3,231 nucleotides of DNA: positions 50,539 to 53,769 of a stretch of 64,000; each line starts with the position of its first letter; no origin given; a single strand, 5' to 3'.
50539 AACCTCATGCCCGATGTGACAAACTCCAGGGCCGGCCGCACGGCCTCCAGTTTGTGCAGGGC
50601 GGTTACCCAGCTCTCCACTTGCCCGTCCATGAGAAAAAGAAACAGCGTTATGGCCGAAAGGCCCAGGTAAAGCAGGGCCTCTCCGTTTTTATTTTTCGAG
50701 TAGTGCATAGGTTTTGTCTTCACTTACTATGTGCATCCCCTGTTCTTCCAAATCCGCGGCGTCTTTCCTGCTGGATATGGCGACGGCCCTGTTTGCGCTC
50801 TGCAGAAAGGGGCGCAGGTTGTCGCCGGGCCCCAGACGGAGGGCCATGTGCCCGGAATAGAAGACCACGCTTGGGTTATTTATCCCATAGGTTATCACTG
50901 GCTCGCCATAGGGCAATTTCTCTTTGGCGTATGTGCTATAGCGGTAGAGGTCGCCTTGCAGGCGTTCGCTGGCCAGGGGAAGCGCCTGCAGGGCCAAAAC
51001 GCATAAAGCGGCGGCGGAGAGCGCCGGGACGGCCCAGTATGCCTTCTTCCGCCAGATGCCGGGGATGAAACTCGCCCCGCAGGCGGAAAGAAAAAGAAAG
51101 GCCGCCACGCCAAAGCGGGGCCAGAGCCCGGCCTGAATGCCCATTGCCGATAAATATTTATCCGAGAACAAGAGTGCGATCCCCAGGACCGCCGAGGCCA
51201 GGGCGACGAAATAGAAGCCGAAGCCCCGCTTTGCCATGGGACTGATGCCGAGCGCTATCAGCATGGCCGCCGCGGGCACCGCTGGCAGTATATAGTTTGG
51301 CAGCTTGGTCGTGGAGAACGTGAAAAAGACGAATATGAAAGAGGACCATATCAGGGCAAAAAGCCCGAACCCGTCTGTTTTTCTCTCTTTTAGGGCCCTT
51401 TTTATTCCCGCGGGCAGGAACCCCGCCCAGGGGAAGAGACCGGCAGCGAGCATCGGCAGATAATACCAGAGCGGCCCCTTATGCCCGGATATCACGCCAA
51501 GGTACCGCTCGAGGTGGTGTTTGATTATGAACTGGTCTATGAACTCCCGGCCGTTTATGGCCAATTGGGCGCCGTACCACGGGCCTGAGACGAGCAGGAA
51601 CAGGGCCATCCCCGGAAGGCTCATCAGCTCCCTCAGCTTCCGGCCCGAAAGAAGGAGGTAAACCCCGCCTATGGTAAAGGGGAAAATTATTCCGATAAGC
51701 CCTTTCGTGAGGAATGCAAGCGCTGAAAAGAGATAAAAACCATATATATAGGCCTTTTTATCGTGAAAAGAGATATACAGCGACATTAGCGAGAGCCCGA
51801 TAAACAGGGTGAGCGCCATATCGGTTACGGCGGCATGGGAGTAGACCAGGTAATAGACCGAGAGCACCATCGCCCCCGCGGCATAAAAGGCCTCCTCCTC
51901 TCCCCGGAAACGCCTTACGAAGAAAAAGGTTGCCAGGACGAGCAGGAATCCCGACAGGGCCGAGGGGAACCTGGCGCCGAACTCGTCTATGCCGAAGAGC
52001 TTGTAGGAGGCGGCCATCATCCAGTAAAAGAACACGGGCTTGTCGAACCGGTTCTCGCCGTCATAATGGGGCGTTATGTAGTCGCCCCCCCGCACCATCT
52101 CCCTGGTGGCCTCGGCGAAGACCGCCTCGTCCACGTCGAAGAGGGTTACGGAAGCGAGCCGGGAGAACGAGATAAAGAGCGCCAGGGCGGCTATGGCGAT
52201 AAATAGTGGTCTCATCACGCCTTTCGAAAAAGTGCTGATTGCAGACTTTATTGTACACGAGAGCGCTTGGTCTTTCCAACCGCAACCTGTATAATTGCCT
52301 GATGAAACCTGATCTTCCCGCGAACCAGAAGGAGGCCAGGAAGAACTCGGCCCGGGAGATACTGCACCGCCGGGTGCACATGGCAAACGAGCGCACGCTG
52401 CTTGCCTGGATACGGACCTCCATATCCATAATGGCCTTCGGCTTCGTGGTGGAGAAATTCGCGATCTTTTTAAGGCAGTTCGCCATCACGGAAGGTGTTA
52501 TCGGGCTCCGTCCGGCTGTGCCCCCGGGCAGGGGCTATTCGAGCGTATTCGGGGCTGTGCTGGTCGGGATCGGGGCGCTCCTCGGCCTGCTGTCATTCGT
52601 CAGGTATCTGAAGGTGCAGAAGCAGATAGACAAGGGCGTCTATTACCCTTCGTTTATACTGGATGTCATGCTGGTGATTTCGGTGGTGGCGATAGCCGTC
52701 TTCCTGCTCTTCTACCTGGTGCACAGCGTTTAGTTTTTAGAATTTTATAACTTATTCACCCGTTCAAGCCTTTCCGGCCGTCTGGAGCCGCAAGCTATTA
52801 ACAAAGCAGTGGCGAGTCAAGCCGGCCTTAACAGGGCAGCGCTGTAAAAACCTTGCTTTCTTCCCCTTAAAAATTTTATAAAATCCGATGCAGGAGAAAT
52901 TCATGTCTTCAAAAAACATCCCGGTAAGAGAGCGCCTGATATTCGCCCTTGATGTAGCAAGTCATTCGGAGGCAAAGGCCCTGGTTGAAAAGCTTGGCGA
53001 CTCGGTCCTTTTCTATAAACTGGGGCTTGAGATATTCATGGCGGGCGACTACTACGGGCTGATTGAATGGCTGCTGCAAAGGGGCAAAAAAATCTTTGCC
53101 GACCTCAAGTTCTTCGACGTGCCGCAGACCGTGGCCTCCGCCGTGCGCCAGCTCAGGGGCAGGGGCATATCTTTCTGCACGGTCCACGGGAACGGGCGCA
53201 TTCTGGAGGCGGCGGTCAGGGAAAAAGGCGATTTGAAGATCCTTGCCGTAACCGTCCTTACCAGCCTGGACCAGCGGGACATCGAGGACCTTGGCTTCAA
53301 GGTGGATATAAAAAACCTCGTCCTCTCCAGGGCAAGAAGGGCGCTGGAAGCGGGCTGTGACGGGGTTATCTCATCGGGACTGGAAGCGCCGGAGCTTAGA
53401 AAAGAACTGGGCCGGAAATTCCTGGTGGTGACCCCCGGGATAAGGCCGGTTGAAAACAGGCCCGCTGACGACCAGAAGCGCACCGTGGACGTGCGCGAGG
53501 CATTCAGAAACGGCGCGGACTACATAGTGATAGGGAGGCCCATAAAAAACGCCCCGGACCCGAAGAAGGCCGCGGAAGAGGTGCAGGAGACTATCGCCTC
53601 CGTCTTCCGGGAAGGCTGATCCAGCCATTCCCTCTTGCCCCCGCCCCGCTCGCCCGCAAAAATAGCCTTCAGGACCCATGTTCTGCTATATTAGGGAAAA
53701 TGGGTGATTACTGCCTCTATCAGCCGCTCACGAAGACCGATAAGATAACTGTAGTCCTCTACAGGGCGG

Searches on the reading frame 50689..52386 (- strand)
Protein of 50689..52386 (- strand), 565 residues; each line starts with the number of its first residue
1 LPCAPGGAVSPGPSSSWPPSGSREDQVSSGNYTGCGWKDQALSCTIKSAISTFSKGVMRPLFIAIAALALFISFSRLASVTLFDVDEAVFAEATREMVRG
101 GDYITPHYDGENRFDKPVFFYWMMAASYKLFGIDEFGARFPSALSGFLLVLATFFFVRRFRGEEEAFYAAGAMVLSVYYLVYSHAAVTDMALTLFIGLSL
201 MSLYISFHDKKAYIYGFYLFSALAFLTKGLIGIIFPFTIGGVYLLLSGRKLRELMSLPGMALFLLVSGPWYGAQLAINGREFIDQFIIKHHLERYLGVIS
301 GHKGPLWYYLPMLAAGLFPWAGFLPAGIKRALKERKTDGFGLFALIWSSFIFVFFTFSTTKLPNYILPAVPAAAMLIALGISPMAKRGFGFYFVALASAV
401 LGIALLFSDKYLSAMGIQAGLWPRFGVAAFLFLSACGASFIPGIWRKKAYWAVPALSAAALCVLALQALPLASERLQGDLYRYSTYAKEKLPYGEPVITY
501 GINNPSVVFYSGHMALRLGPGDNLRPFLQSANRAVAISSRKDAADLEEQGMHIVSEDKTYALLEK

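Call 15: search_protein_families(library=ncbifam, proteins=[window:50689-52386:-], max_evalue=1e-20)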
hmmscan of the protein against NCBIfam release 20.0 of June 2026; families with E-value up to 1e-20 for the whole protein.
window:50689-52386:- (565 aa): 1 family
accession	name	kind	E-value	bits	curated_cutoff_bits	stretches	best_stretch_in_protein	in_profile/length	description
NF009784.2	PRK13279.1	equivalog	1.9e-55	188.5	567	1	72-471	17-429/539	lipid IV(A) 4-amino-4-deoxy-L-arabinosyltransferase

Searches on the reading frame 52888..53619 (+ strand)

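Call 15: search_protein_families(library=ncbifam, proteins=[window:52888-53619:+], max_evalue=1e-20)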
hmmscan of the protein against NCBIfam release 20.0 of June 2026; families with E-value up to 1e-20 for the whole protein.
window:52888-53619:+ (243 aa): 3 families
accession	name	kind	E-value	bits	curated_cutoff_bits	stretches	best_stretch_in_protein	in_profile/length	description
NF001273.0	PRK00230.1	equivalog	5.6e-71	238.6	193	1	14-237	4-230/233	orotidine-5'-phosphate decarboxylase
TIGR01740.1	pyrF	equivalog_domain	3.7e-51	173.9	92.3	1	17-233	1-216/216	orotidine-5'-phosphate decarboxylase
NF010386.0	PRK13813.1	equivalog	6.4e-39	133.7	208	1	15-237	5-214/216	orotidine 5'-phosphate decarboxylase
